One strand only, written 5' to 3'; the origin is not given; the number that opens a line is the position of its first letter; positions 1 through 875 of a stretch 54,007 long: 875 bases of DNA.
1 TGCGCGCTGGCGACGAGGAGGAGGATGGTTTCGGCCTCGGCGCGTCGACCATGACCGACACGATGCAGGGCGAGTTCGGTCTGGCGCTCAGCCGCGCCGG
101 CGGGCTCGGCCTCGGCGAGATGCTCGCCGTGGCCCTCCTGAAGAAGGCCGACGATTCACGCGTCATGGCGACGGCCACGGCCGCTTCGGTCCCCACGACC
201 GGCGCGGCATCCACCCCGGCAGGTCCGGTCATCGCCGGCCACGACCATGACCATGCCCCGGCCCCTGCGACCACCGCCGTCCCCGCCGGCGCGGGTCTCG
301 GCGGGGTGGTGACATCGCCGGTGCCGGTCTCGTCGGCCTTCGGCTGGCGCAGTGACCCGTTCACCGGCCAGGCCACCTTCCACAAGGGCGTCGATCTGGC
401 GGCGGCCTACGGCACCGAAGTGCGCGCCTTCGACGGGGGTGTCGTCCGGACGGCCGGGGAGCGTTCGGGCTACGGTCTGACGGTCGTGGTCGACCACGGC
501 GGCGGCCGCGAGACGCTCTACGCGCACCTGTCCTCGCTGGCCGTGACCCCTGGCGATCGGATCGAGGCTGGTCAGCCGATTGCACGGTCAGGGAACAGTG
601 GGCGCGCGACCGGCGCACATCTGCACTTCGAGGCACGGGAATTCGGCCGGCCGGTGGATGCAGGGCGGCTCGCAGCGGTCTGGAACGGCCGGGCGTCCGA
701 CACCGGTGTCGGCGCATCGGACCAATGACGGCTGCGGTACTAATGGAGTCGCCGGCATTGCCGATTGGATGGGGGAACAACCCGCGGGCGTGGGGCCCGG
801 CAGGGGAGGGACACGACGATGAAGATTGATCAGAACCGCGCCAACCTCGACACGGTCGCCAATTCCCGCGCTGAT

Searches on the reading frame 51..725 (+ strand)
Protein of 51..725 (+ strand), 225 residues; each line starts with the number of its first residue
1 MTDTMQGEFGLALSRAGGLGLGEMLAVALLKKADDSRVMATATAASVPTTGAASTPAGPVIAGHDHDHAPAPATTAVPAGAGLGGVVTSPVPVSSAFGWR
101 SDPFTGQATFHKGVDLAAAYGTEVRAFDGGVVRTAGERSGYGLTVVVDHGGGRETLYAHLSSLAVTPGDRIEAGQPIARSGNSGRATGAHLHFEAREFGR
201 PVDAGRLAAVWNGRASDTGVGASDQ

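Call 9: search_protein_families(library=pfam, proteins=[window:51-725:+], max_evalue=0.01)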
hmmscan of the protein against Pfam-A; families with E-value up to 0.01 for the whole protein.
window:51-725:+ (225 aa): 1 family
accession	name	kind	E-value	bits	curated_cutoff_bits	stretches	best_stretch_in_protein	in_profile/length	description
PF01551.29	Peptidase_M23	-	7.9e-33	113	28.7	1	110-203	2-95/96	Peptidase family M23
